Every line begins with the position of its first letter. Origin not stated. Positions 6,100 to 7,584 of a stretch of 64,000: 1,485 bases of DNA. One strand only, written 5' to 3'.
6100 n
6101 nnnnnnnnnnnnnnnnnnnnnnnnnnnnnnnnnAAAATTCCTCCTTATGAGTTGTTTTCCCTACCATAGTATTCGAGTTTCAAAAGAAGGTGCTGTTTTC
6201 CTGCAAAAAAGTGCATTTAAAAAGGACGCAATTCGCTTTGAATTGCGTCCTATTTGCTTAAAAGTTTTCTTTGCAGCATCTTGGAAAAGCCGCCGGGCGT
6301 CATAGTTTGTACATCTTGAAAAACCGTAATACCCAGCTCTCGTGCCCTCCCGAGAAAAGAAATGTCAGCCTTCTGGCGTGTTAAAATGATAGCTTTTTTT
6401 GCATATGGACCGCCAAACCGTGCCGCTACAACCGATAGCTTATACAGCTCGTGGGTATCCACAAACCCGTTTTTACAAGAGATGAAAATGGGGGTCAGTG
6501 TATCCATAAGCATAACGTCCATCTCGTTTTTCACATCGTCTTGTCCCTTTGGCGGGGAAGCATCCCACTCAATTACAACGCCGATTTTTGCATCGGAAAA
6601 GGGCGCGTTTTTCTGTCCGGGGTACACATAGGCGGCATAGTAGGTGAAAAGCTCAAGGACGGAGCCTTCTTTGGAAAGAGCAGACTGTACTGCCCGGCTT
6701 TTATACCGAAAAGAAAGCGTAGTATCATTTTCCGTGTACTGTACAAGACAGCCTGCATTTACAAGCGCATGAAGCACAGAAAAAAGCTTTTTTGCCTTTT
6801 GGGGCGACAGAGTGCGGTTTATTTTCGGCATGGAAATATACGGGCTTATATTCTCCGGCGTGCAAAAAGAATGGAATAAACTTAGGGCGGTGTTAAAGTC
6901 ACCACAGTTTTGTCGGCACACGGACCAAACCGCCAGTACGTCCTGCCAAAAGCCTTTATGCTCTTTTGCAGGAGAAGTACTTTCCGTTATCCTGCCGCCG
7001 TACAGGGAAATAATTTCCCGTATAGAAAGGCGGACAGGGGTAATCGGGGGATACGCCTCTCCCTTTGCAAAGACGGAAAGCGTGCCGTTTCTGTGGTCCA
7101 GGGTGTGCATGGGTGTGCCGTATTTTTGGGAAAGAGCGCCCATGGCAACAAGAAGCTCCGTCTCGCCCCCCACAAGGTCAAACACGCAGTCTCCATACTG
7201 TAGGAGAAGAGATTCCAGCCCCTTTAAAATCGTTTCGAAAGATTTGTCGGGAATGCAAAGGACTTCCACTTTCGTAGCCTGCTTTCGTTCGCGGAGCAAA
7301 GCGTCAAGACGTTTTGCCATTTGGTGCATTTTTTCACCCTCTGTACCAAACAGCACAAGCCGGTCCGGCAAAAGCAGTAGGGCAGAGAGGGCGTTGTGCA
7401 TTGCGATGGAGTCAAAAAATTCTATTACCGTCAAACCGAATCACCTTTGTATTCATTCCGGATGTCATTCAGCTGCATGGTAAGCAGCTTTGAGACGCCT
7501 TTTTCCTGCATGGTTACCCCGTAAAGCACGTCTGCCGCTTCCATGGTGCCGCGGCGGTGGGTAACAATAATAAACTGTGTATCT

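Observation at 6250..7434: Card1/Can2-like (DUF1887) CARF-nuclease gene translationally coupled to smc, with no signal-generating enzyme nearby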

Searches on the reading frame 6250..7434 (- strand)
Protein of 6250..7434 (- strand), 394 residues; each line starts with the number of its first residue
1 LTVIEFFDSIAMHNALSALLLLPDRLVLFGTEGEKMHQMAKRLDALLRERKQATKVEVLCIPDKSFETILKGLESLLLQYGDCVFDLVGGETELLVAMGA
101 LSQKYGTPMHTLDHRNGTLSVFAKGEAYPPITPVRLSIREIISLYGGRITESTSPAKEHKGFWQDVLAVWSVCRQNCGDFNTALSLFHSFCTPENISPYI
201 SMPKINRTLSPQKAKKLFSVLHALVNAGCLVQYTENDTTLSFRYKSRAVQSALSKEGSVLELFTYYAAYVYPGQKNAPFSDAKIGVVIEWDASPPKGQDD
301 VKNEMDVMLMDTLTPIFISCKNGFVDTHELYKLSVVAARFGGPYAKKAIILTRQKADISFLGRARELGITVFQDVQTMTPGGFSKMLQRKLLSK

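Call 5: search_protein_families(library=pfam, proteins=[window:6250-7434:-], max_evalue=0.1)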
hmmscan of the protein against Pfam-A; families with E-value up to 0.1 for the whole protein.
window:6250-7434:- (394 aa): 1 family
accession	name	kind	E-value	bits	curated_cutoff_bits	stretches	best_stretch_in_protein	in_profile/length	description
PF09002.17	Card1_endonuc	-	2.2e-06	27.7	26.4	1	257-374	10-119/136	Card1-like, endonuclease domain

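Call 6: search_protein_families(library=padloc, proteins=[window:6250-7434:-], max_evalue=1)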
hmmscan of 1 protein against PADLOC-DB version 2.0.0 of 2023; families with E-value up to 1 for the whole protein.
window:6250-7434:- (394 aa): 16 families
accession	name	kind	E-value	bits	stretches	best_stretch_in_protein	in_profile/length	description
PDLC01895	CARF4--CARF_PDDEXK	-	2.3e-26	90.7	1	2-388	3-381/397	-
PDLC01880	CARF4--CARF_PDDEXK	-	7.8e-26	89.2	1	10-375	11-349/364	-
PDLC01881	CARF4--CARF_PDDEXK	-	2.9e-22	77.4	1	2-371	5-358/378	-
PDLC01884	CARF4--CARF_PDDEXK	-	9.2e-20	69.4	1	55-376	55-365/382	-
PDLC01890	CARF4--CARF_PDDEXK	-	7.9e-13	46.5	1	39-373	38-339/366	-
PDLC01619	Csx1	-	2.6e-12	44.6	1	10-354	11-309/330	CAS-III; associated_signaling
PDLC01037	Csx1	-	1.3e-11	42.7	1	12-374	14-304/320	ARF+Nuclease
PDLC01968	CARF_PDDEXK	-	3.4e-08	31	1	282-372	258-339/361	-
PDLC01882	CARF4--CARF_PDDEXK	-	5.1e-08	29.8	1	256-350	435-529/569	-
PDLC01898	CARF4--CARF_PDDEXK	-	1e-06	26.2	1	251-370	168-279/296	-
PDLC01887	CARF4--CARF_PDDEXK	-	5.3e-06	24.2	1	10-109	11-107/285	-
PDLC01889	CARF4--CARF_PDDEXK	-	0.00016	19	1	298-372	266-339/367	-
PDLC01900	CARF4--CARF_PDDEXK_AAA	-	0.00016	18.5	1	301-374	478-550/556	-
PDLC01891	CARF4--CARF_PDDEXK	-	0.00044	18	1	232-340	178-277/319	-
PDLC01893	CARF4--CARF_PDDEXK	-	0.0019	15.5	1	24-377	30-373/382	-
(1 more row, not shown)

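Call 7: search_protein_families(library=ncbifam, proteins=[window:6250-7434:-], max_evalue=1)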
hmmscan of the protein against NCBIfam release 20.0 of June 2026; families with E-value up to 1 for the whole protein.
window:6250-7434:- (394 aa): 0 families

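Call 8: search_solved_structures(query=window:6250-7434:-, max_evalue=10, show_alignments=3)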
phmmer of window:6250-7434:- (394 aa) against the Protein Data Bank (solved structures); distinct sequences matched with E-value up to 10: 2.
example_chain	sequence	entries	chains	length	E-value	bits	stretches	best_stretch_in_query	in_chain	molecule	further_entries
8akp_A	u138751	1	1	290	0.7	12.1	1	272-336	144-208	catalytic domain of G7048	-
8glt_0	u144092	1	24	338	5.1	9.3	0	327-358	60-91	C3-comp_O32-15, polyalanine model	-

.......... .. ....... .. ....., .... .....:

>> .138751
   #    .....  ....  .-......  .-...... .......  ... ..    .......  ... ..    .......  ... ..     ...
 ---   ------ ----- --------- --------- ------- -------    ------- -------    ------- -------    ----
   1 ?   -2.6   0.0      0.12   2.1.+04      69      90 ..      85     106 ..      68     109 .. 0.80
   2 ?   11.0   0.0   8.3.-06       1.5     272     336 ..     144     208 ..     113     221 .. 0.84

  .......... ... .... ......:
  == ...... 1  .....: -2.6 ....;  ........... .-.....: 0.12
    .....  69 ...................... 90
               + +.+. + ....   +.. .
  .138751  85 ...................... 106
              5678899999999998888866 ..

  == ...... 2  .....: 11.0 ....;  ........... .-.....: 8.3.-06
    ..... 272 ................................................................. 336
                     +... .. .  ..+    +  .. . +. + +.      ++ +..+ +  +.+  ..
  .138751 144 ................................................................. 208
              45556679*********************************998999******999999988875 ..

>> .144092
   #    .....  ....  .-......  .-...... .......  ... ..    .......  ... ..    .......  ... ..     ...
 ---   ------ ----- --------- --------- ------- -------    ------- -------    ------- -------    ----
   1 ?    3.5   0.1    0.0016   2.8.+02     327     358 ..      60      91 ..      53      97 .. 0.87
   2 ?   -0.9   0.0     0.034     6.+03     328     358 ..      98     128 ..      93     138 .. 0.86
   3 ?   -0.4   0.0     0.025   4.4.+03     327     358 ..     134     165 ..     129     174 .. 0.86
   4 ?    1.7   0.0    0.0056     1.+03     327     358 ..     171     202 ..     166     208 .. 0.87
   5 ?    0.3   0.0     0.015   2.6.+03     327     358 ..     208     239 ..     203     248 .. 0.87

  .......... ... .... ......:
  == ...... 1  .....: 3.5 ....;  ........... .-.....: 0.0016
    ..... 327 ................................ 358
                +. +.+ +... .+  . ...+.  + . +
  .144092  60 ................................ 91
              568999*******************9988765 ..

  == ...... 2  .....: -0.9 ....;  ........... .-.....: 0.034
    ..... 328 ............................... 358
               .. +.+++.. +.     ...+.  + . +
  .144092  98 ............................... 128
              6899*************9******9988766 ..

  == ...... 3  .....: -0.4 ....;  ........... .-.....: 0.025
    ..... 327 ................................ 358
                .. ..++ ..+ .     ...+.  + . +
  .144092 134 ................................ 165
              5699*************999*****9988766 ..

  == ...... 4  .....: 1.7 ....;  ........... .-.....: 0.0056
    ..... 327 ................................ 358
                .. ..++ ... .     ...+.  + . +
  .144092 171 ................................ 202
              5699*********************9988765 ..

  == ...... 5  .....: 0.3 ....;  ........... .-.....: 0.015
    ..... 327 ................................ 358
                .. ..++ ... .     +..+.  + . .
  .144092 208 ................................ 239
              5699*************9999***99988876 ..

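Call 9: find_homologous_proteins(query=window:6250-7434:-)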
Query window:6250-7434:- (394 aa): 60 proteins with E <= 0.001 among 4886 candidates.
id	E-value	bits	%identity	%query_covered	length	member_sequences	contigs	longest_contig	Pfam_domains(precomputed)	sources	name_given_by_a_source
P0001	1.6e-262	888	100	100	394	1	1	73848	PF09002.18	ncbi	-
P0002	3.1e-199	680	78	99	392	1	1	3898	PF09002.18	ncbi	-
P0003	4.8e-146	505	60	100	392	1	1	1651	PF09002.18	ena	-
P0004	1.7e-141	490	57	100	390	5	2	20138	PF09002.18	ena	-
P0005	4.7e-140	485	57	100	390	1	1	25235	PF09002.18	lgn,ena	-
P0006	3.2e-139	482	55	99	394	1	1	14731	PF09002.18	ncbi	-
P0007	3.2e-136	472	57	100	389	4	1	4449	PF09002.18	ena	-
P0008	6.0e-133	462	55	98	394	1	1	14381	-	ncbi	-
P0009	3.6e-132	459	53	100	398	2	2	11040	PF09002.18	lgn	-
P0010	2.1e-128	447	55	97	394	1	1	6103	-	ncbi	-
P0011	3.2e-128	446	52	98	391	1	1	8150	-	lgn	-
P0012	1.0e-124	435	52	98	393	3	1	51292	PF09002.18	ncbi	-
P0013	8.7e-123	428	54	97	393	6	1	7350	PF09002.18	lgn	-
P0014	9.5e-123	428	53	97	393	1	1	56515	PF09002.18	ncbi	-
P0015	5.0e-122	426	52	98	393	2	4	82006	PF09002.18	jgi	-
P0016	5.9e-121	422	51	98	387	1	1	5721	PF09002.18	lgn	-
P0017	1.1e-120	421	51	99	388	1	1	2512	PF09002.18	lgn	-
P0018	1.4e-120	421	50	98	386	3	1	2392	PF09002.18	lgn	-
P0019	4.3e-119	416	53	96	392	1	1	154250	-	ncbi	-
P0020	7.6e-119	415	51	98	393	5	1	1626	PF09002.18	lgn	-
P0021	4.2e-116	406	51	98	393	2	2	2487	PF09002.18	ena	-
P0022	2.2e-115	404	49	97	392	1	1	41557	PF09002.18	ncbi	-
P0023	7.5e-114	399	49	99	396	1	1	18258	PF09002.18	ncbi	-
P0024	8.7e-114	399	49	99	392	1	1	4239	PF09002.18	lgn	-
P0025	4.7e-100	353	48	96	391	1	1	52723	PF09002.18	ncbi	-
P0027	4.1e-59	219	35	99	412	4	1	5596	PF09002.18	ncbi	-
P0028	1.7e-57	213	35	99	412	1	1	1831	PF09002.18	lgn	-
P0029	1.5e-56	210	34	98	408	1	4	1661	PF09002.18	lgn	-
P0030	5.3e-56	208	35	96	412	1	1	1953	PF09002.18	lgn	-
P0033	1.8e-55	207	33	98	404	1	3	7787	PF09002.18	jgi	-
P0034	2.7e-55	206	32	99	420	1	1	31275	PF09002.18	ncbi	-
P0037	3.8e-50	189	33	98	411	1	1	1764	PF09002.18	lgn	-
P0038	7.6e-49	185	32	98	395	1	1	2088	PF09002.18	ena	-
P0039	1.1e-46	178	32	96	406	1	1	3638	PF09002.18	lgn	-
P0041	3.4e-46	176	32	100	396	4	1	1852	PF09002.18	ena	-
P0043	2.3e-40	157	30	97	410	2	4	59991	-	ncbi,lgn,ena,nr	ncbi:MAG: DUF1887 family protein [Clostridia bacterium]|nr:DUF1887 family protein [Clostridia bacter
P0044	1.9e-39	154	30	98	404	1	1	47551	PF09002.18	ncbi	-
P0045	2.8e-39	153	32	78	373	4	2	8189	PF09002.18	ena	-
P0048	3.6e-38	150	29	89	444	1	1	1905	PF09002.18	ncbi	-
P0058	5.2e-33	133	28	96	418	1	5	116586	PF09002.18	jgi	-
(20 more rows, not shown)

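Call 12: find_encoding_contigs(protein=P0019, flank=10000, max_places=3)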
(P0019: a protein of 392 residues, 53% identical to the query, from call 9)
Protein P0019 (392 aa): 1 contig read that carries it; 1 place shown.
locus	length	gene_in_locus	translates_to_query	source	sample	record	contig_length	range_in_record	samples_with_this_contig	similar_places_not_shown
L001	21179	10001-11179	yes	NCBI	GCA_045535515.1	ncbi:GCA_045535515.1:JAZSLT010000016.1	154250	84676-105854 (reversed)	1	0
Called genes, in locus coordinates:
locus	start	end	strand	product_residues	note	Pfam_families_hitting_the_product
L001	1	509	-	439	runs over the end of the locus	-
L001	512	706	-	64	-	-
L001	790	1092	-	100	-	PF06949:DUF1292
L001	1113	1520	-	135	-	PF03652:RuvX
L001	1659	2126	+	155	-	PF00149:Metallophos (faint), PF12850:Metallophos_2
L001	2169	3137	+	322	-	PF00389:2-Hacid_dh, PF02826:2-Hacid_dh_C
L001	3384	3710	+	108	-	PF06153:CdAMP_rec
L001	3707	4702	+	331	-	PF13177:DNA_pol3_delta2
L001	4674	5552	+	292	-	PF04468:PSP1, PF28472:PSP1_3rd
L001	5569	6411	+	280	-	PF02645:DegV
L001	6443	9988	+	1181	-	PF02463:SMC_N, PF13304:AAA_21, PF13555:AAA_29 (weak), PF06470:SMC_hinge, PF13304:AAA_21 (weak)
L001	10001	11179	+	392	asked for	-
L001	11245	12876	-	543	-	PF00118:Cpn60_TCP1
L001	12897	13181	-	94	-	PF00166:Cpn10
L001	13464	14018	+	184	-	PF01381:HTH_3 (faint), PF12844:HTH_19, PF07883:Cupin_2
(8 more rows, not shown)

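Call 13: find_encoding_contigs(protein=P0043, flank=10000, max_places=3)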
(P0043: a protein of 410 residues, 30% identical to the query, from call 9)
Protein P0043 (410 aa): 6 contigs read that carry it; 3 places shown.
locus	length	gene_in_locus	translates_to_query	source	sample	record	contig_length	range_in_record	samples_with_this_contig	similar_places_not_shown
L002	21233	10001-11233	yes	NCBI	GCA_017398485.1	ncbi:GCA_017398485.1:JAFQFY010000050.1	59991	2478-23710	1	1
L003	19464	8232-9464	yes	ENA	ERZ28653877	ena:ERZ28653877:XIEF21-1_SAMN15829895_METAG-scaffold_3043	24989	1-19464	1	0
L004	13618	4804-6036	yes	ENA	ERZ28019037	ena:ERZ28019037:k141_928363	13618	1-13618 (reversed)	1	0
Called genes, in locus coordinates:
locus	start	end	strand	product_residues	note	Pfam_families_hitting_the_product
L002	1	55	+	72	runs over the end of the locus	PF04023:FeoA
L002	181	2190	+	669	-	PF01926:MMR_HSR1, PF02421:FeoB_N, PF07670:Gate, PF07664:FeoB_C, PF07670:Gate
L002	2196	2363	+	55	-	-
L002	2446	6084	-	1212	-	-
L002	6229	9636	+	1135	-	PF00910:RNA_helicase (faint), PF13238:AAA_18 (faint), PF13207:AAA_17 (faint), PF07724:AAA_2, PF07728:AAA_5, PF00004:AAA, PF07728:AAA_5 (weak), PF01434:Peptidase_M41, +10 more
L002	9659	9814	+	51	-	-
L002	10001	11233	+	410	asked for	-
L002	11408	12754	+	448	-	PF01547:SBP_bac_1, PF13416:SBP_bac_8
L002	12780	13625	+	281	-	PF00528:BPD_transp_1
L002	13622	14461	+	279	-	PF00528:BPD_transp_1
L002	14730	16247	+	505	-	PF02446:Glyco_hydro_77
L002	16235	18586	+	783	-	PF00343:Phosphorylase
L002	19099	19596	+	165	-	PF06695:Sm_multidrug_ex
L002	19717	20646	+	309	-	PF00575:S1 (weak), PF23459:S1_RRP5 (faint)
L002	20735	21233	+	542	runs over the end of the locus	PF00496:SBP_bac_5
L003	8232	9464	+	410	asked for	-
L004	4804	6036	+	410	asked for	-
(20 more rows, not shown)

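Call 14: find_related_loci(query=A1, collection=genome_contigs, flank=10000)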
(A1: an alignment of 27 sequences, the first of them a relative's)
Query A1 (394 aa) in genome_contigs; peptide patterns used: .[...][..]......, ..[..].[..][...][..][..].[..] (x = any residue, [..] = any of these).
513 stretches matched a pattern; 459 encode a relative of the query (tblastn E <= 1e-3); the best 80 are kept; 80 distinct loci.
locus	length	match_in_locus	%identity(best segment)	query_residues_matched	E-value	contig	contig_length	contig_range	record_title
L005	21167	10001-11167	57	1-394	5e-152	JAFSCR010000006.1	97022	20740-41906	MAG: Clostridia bacterium isolate RGIG3022 Goat_Rectum-3__c126737, whole genome shotgun sequence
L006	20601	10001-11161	51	1-387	2e-132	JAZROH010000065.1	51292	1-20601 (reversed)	MAG: Clostridia bacterium isolate T1900045393_YK20190083.MAGScoT_cleanbin_000003 SGB_6944_k141_1813209, whole genome sho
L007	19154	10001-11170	50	1-391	2e-126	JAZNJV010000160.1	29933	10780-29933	MAG: Clostridia bacterium isolate T1900044679_TS20190145.MAGScoT_cleanbin_000008 SGB_1661_k141_892929, whole genome shot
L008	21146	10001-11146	52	1-383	2e-125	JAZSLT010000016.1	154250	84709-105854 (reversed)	MAG: Clostridia bacterium isolate T1900044557_TS20190023.MAGScoT_cleanbin_000010 SGB_315_k141_77219, whole genome shotgu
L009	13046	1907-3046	49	1-381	3e-123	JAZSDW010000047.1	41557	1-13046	MAG: Clostridia bacterium isolate T1900044595_TS20190061.MAGScoT_cleanbin_000012 SGB_658_k141_2063328, whole genome shot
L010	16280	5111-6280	45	1-394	4e-103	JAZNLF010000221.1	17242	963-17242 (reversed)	MAG: Clostridia bacterium isolate T1900044671_TS20190137.MAGScoT_cleanbin_000031 SGB_1590_k141_1169972, whole genome sho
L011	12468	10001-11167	44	1-391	3e-101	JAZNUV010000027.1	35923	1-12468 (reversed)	MAG: Clostridia bacterium isolate T1900044795_TS20190261.MAGScoT_cleanbin_000009 SGB_2676_k141_2114814, whole genome sho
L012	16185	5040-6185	44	1-387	5e-96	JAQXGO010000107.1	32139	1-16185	MAG: Clostridia bacterium isolate SUG1177 k141_3558459, whole genome shotgun sequence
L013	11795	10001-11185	37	1-388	1e-72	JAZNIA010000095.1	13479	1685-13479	MAG: Congzhengia sp. isolate T1900044688_TS20190154.MAGScoT_cleanbin_000017 SGB_1739_k141_1979101, whole genome shotgun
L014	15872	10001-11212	36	1-391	1e-71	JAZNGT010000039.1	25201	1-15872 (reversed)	MAG: Congzhengia sp. isolate T1900044700_TS20190166.MAGScoT_cleanbin_000002 SGB_1795_k141_748144, whole genome shotgun s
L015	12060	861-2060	35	1-389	8e-70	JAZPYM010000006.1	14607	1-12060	MAG: Congzhengia sp. isolate T1900044647_TS20190113.MAGScoT_cleanbin_000011 SGB_1386_k141_1529416, whole genome shotgun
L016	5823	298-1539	34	1-389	1e-68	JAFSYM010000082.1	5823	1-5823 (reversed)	MAG: Clostridia bacterium isolate RGIG3589 Goat_Rumen.Co__c1408094, whole genome shotgun sequence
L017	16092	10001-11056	36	1-383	9e-69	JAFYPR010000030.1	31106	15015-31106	MAG: Clostridia bacterium isolate RGIG7308 Water_buffalos_Cecum-4__c237102, whole genome shotgun sequence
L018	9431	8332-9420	35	1-387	3e-67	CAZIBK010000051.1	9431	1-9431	MAG TPA_asm: uncultured Oscillospiraceae bacterium isolate SRP222994_co1_175 genome assembly, contig: NODE_15349_length_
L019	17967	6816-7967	35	1-373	1e-66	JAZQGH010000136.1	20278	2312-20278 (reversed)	MAG: Acutalibacteraceae bacterium isolate T1900044631_TS20190097.MAGScoT_cleanbin_000009 SGB_1035_k141_42164, whole geno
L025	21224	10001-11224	32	1-388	4e-62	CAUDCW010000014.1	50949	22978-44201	MAG TPA_asm: uncultured Oscillospiraceae bacterium isolate ERR9578160_bin.19_MetaWRAP_v1.3_MAG genome assembly, contig:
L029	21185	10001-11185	30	2-389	6e-61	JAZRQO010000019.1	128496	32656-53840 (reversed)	MAG: Clostridia bacterium isolate T1900045362_YK20190052.MAGScoT_cleanbin_000002 SGB_6824_k141_1081596, whole genome sho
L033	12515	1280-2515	31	1-389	4e-60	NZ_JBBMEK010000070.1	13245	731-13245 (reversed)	Coprococcus intestinihominis strain CLA-AA-H190 CLAAAH190_contig_70_length_13245, whole genome shotgun sequence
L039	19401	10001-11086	31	1-393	9e-60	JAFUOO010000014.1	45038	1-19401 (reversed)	MAG: Clostridia bacterium isolate RGIG4683 Roe_deer_Rectum-5__c2400, whole genome shotgun sequence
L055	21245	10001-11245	31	1-391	3e-57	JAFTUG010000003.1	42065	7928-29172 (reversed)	MAG: Clostridia bacterium isolate RGIG4155 Roe_deer_Colon-1__c269, whole genome shotgun sequence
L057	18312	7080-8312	34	1-389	7e-64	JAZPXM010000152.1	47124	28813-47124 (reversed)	MAG: Acutalibacteraceae bacterium isolate T1900044652_TS20190118.MAGScoT_cleanbin_000005 SGB_1431_k141_1235128, whole ge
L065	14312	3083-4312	29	1-388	1e-56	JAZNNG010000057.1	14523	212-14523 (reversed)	MAG: Eubacteriales bacterium isolate T1900044657_TS20190123.MAGScoT_cleanbin_000041 SGB_1488_k141_2973765, whole genome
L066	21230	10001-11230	30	1-391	2e-56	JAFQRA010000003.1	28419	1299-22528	MAG: Clostridia bacterium isolate RGIG2072 Goat_Colon-2__c61225, whole genome shotgun sequence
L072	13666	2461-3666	29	1-378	4e-56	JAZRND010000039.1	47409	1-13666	MAG: Faecalimonas sp. isolate T1900045414_YK20190104.MAGScoT_cleanbin_000012 SGB_7021_k141_1910412, whole genome shotgun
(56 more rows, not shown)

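Call 22: search_protein_families(library=pfam, proteins=[L029:11212-13389:+, L066:6053-6349:+, L057:9311-12733:+, L057:8823-9299:+, L013:9255-9830:-, L072:712-2451:+, L055:11391-12224:+, L065:11917-12675:+, L018:6540-7673:+, L039:9367-9984:+], max_evalue=0.01)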
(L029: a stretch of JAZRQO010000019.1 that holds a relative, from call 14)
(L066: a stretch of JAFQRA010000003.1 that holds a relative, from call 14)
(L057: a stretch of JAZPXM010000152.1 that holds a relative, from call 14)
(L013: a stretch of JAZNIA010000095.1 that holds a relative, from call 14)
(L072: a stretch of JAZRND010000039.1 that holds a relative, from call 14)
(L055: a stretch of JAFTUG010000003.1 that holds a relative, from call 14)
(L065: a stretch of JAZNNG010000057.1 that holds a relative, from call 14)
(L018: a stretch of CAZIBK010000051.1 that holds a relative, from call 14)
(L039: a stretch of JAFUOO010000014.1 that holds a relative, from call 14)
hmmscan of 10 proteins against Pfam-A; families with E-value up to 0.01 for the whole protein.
L029:11212-13389:+ (725 aa): 0 families

L066:6053-6349:+ (98 aa): 1 family
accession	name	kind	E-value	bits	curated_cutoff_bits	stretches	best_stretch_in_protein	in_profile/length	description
PF02026.21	RyR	-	7.2e-36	122.8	27.4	1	2-92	1-91/91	RyR domain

L057:9311-12733:+ (1140 aa): 36 families (the best 25 are shown)
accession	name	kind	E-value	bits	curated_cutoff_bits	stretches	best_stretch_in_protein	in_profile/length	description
PF00004.35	AAA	-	4.7e-51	173.1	21.2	2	746-884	1-130/131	ATPase family associated with various cellular activities (AAA)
PF07724.20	AAA_2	-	5.8e-35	121.2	27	1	239-368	4-136/166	AAA domain (Cdc48 subfamily)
PF01434.24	Peptidase_M41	-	1.1e-26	94.4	29.9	1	972-1137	9-191/191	Peptidase family M41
PF07728.20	AAA_5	-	7.9e-21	75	22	2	241-359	2-125/139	AAA domain (dynein-related subfamily)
PF05496.18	RuvB_N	-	2.5e-11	44.1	27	1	710-815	5-97/159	Holliday junction DNA helicase RuvB P-loop domain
PF13191.12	AAA_16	-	6.1e-10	40.3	32.6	1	743-807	24-91/167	AAA ATPase domain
PF13401.12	AAA_22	-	4.1e-09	37.3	27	0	746-770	8-35/130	AAA domain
PF00158.32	Sigma54_activat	-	7.2e-09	36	20.2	1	228-356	12-142/168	Sigma-54 interaction domain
PF13207.12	AAA_17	-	7.9e-09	36.3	27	1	749-821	1-70/136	AAA domain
PF01078.27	Mg_chelatase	-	9.4e-09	35.4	20.3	0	746-764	25-43/207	Magnesium chelatase, subunit ChlI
PF06068.19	TIP49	-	3.1e-08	33.6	23.8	1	710-784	22-93/347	TIP49 P-loop domain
PF13173.12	AAA_14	-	5.5e-08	33.3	27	0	746-814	5-74/129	AAA domain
PF00910.28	RNA_helicase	-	1.4e-07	32.4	21.5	1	746-801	1-65/105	RNA helicase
PF13521.12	AAA_28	-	2.4e-07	31.5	27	1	746-794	2-50/164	AAA domain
PF01695.23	IstB_IS21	-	3.1e-06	27.3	24.1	0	745-767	94-116/238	IstB-like ATP binding protein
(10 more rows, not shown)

L057:8823-9299:+ (158 aa): 0 families

L013:9255-9830:- (191 aa): 1 family
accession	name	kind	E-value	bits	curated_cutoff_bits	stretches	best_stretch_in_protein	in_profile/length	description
PF01966.28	HD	-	0.0014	19.3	22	1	52-161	2-92/116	HD domain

L072:712-2451:+ (579 aa): 6 families
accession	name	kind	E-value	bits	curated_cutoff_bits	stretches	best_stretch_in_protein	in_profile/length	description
PF00004.35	AAA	-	2.1e-14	54.5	21.2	1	339-471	1-130/131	ATPase family associated with various cellular activities (AAA)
PF17866.7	AAA_lid_6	-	2.5e-09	37.5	24.3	1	496-552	3-59/60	AAA lid domain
PF20720.3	nSTAND3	-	1.2e-06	28.8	27.2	1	340-485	21-152/155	Novel STAND NTPase 3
PF13401.12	AAA_22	-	6.1e-06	27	27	0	338-395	7-79/130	AAA domain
PF05496.18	RuvB_N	-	2.8e-05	24.4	27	1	312-409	6-94/159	Holliday junction DNA helicase RuvB P-loop domain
PF13604.12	AAA_30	-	0.008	16.4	27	0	333-364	15-46/191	AAA domain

L055:11391-12224:+ (277 aa): 0 families

L065:11917-12675:+ (252 aa): 1 family
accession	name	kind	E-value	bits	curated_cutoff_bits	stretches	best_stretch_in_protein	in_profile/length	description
PF08769.17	Spo0A_C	-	1.4e-20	73.7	25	1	139-228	3-100/104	Sporulation initiation factor Spo0A C terminal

L018:6540-7673:+ (377 aa): 1 family
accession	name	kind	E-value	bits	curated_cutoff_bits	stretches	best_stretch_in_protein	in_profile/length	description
PF18975.6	DUF5711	-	2.9e-30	106.1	26.3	1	70-373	31-341/344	Family of unknown function (DUF5711)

L039:9367-9984:+ (205 aa): 1 family
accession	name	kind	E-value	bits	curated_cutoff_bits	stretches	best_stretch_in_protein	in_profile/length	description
PF02674.22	Colicin_V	-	1.9e-18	67.3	29.3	2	108-203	49-143/144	Colicin V production protein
